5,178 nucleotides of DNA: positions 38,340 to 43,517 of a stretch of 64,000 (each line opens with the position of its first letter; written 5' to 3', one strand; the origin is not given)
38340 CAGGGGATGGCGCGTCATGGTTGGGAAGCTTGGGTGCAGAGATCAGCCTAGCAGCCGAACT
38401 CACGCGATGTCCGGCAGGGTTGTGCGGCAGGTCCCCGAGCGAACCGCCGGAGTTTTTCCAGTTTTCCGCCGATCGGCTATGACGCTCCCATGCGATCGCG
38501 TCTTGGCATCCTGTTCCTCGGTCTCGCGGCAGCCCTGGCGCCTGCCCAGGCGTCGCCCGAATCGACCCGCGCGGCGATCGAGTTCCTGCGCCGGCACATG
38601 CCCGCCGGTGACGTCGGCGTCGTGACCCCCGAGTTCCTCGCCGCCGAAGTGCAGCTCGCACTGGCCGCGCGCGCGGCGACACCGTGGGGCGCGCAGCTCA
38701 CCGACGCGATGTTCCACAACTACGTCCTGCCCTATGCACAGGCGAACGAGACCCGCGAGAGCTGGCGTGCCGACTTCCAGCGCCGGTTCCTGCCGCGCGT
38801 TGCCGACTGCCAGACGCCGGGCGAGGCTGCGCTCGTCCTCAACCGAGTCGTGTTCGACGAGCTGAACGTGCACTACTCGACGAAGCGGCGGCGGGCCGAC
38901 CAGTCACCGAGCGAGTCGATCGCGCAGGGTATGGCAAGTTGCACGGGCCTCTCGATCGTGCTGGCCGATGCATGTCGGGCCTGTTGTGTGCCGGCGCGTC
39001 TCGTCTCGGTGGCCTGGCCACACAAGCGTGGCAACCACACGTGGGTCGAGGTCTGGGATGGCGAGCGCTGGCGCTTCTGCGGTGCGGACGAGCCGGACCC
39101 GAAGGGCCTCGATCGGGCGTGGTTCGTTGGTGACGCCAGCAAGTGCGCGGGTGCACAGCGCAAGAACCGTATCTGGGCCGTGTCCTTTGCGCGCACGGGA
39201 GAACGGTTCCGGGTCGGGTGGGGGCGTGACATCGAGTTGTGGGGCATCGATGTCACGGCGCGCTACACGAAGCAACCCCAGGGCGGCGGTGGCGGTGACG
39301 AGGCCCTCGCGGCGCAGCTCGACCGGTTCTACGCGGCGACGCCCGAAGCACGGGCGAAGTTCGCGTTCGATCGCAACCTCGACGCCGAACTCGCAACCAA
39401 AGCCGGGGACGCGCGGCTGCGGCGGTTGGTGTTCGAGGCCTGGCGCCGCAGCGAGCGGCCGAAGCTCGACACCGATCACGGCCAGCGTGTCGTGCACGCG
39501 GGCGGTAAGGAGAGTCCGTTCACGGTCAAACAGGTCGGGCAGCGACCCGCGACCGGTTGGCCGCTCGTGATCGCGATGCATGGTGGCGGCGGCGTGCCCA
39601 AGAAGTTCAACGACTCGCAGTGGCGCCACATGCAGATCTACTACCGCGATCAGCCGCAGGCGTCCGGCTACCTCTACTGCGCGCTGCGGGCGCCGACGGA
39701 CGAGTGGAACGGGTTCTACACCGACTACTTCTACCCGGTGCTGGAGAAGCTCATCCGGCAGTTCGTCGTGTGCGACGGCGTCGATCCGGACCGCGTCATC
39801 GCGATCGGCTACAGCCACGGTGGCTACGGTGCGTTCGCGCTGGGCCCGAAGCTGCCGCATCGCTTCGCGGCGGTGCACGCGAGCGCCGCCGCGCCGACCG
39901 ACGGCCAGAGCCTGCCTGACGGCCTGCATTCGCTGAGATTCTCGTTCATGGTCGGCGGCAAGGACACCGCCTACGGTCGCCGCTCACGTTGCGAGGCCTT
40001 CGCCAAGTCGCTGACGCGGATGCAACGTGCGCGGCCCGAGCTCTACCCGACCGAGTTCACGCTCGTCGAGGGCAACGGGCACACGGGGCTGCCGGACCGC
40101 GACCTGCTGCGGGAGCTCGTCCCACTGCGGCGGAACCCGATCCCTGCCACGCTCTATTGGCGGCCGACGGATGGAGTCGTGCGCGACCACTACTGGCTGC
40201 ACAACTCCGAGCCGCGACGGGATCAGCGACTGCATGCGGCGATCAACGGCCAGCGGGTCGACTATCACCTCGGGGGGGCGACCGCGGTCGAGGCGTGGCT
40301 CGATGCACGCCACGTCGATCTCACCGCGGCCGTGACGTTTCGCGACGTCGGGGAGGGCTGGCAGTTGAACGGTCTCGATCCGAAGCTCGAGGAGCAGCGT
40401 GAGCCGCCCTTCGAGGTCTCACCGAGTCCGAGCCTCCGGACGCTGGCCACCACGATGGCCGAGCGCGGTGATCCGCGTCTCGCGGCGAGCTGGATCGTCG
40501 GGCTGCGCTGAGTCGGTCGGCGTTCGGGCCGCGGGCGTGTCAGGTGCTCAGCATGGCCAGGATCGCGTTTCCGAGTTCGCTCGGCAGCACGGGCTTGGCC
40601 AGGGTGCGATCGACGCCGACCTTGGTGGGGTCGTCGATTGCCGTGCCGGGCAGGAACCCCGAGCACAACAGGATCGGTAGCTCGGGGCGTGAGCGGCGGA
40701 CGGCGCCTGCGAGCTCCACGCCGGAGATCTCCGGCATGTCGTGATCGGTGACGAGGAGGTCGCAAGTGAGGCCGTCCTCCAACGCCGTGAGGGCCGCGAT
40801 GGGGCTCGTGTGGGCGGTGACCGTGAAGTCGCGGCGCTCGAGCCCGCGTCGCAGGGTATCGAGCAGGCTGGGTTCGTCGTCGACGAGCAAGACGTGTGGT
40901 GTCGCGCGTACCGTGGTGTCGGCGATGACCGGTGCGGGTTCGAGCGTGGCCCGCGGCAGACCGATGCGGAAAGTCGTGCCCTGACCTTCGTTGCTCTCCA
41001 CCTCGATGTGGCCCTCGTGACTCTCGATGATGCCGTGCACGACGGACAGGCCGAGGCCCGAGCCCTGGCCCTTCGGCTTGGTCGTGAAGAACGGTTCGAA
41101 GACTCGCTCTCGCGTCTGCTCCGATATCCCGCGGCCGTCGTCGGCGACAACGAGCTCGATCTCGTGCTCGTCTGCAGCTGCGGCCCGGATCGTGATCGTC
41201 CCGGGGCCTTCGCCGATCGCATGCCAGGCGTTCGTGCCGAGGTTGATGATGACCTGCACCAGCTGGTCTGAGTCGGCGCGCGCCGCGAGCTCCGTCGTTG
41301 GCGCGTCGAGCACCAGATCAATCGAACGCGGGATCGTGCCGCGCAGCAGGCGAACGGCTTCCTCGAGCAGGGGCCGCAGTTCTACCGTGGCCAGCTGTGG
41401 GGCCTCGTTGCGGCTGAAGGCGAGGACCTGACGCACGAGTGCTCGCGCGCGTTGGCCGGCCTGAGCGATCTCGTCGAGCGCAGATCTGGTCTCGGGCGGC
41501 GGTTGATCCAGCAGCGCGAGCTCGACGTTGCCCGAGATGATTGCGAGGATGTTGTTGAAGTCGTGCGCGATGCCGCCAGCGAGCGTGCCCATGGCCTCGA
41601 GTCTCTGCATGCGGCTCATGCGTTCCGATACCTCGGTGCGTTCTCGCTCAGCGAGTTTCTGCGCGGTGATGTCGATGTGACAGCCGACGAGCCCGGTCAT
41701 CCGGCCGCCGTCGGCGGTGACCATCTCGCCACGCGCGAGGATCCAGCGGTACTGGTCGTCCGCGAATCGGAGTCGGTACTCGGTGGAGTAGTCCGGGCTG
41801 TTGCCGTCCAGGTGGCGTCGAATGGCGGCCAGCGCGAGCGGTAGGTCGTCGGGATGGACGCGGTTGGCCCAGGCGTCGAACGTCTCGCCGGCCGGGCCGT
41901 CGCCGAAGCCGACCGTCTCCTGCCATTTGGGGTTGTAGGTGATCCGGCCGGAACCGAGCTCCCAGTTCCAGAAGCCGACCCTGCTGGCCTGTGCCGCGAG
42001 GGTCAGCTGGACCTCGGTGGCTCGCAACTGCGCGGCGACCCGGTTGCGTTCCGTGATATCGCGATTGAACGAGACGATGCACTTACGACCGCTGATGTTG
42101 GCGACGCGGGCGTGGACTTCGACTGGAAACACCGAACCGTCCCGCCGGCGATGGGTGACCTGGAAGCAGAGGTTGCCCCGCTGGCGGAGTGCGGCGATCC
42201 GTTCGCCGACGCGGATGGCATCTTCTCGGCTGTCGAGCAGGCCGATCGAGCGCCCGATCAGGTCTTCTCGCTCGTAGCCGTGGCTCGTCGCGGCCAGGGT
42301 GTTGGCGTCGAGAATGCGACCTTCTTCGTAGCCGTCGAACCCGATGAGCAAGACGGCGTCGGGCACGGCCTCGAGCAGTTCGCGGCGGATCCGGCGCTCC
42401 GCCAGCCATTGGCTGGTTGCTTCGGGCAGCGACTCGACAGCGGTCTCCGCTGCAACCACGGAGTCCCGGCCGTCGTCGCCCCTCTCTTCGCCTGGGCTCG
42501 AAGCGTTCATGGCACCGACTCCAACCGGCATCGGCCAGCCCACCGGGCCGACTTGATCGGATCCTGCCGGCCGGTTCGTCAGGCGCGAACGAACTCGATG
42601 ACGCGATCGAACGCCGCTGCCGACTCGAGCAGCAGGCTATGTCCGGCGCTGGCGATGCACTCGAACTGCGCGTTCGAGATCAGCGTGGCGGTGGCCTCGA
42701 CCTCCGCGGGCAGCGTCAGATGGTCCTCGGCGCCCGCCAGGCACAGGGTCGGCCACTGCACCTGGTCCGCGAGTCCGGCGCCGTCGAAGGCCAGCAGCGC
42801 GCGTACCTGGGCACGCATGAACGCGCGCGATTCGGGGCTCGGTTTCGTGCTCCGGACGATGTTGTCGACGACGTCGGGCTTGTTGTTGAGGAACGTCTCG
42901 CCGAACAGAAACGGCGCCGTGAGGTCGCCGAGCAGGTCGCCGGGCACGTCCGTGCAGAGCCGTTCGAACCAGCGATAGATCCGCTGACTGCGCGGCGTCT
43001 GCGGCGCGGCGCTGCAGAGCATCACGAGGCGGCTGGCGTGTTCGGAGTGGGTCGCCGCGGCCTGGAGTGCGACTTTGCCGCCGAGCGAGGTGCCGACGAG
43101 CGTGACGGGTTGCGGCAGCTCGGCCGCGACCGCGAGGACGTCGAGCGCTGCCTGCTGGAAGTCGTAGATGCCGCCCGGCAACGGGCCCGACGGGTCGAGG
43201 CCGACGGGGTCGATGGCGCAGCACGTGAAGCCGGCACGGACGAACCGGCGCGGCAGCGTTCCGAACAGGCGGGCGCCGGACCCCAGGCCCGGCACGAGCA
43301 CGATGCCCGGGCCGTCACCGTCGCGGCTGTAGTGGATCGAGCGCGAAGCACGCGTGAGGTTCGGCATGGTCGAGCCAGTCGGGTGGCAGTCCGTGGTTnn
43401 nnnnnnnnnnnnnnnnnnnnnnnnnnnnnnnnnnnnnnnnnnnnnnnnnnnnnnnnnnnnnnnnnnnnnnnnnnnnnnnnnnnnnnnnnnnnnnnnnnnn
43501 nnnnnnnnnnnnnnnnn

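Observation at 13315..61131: Gln at the predicted +1 position of essentially every Sec-type signal peptide in the window (a Q-rule)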

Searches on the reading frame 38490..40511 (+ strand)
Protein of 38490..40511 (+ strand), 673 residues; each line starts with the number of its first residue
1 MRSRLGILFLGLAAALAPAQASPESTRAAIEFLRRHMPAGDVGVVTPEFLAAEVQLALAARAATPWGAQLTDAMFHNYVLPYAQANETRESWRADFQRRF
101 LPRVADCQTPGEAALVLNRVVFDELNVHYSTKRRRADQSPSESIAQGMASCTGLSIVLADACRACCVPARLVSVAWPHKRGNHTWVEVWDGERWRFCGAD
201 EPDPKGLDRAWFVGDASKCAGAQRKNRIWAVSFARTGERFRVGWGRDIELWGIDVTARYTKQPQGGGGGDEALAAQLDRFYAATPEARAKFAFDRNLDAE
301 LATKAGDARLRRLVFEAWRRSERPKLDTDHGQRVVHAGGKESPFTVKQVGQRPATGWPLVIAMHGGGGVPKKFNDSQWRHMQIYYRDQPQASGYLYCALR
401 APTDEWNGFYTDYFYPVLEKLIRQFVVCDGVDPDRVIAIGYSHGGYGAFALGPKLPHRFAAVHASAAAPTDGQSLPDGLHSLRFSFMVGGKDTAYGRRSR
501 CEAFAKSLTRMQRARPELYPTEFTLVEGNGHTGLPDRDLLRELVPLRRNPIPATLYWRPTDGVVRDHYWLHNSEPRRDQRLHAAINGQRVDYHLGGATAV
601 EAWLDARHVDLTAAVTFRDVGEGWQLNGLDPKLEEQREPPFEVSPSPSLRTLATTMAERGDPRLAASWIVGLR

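Call 36: search_protein_families(library=pfam, proteins=[window:38490-40511:+], max_evalue=0.01)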
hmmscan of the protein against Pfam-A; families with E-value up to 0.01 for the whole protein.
window:38490-40511:+ (673 aa): 2 families
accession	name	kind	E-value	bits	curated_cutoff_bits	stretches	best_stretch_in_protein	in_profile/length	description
PF01841.26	Transglut_core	-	2e-11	44.6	23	1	105-195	9-104/108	Transglutaminase-like superfamily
PF00561.26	Abhydrolase_1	-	3.7e-05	23.9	25.8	1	411-512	48-152/245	alpha/beta hydrolase fold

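Call 37: search_protein_families(library=ncbifam, proteins=[window:38490-40511:+], max_evalue=0.01)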
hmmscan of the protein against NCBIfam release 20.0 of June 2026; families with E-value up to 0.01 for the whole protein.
window:38490-40511:+ (673 aa): 3 families
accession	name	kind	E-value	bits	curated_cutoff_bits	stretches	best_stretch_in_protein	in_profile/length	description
NF050058.1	e_dPHAscl_type1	hypoth_equivalog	3.7e-08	33.2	150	1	418-472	88-142/276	extracellular catalytic domain type 1 short-chain-length polyhydroxyalkanoate depolymerase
TIGR01840.1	esterase_phb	subfamily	0.0058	16.2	107.85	0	417-473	78-133/213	PHB depolymerase family esterase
NF050057.1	e_dPHAmcl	equivalog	0.0092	15.3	270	0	349-461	39-165/252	extracellular medium-chain-length polyhydroxyalkanoate depolymerase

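Call 64: find_homologous_proteins(query=window:38490-40511:+, max_evalue=1e-20)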
Query window:38490-40511:+ (673 aa): 2399 proteins with E <= 1e-20 among 8000 candidates; the best 120 are listed.
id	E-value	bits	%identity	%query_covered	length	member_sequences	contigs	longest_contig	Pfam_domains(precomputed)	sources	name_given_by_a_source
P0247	0.0e+0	1032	69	100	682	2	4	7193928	PF01841.26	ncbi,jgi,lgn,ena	-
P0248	0.0e+0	1022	68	100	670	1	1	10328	PF01841.26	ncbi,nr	ncbi:MAG: hypothetical protein KDE27_32570 [Planctomycetes bacterium]|nr:hypothetical protein [Planc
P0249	3.1e-294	996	68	97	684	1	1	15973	PF01841.26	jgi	jgi:predicted esterase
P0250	2.2e-293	993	68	96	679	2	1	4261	PF01841.26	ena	-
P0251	3.2e-285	966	63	97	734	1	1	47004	PF01841.26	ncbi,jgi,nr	ncbi:MAG: hypothetical protein JNM25_00080 [Planctomycetes bacterium]|nr:hypothetical protein [Planc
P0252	5.7e-283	958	65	97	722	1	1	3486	PF01841.26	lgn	-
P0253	3.0e-282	956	64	96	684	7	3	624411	PF01841.26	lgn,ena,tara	tara:strand:- start:72217 stop:74271 length:2055 start_codon:yes stop_codon:yes gene_type:complete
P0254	5.1e-282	955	64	97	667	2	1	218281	PF01841.26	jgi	jgi:hypothetical protein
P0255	1.9e-281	953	65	97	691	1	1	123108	PF01841.26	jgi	jgi:predicted esterase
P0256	5.0e-281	952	65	96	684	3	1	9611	PF01841.26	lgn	-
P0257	2.0e-280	950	67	97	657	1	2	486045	PF01841.26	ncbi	ncbi:MAG: transglutaminase domain-containing protein [Planctomycetota bacterium]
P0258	2.0e-280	950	64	97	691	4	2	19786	PF01841.26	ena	-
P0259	2.4e-280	950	66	97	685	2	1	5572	PF01841.26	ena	-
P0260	4.5e-280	949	65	97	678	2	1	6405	PF01841.26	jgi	-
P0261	6.3e-280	948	65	97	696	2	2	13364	PF01841.26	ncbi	ncbi:MAG: transglutaminase domain-containing protein [Planctomycetota bacterium]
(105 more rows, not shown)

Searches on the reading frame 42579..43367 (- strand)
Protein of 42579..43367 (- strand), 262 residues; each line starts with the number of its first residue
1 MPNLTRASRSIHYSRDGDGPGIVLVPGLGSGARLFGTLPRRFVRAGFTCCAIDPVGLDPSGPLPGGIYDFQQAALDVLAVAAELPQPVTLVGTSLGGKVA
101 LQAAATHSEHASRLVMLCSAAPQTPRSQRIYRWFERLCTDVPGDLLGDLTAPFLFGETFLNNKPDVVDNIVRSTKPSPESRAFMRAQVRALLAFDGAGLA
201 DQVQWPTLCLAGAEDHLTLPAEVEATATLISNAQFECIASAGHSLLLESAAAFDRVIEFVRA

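Call 36: search_protein_families(library=pfam, proteins=[window:42579-43367:-], max_evalue=0.01)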
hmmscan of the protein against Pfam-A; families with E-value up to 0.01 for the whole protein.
window:42579-43367:- (262 aa): 4 families
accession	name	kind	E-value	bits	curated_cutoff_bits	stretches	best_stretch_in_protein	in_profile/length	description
PF00561.26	Abhydrolase_1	-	8.8e-20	71.8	25.8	1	22-249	3-244/245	alpha/beta hydrolase fold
PF12146.15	Hydrolase_4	-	8.4e-19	68.2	27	1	22-249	7-238/239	Serine aminopeptidase, S33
PF12697.13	Abhydrolase_6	-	1.1e-17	65.9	26.3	1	22-253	1-214/217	Alpha/beta hydrolase family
PF20408.4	Abhydrolase_11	-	5.8e-06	26.6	27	0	71-112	61-100/193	Alpha/beta hydrolase domain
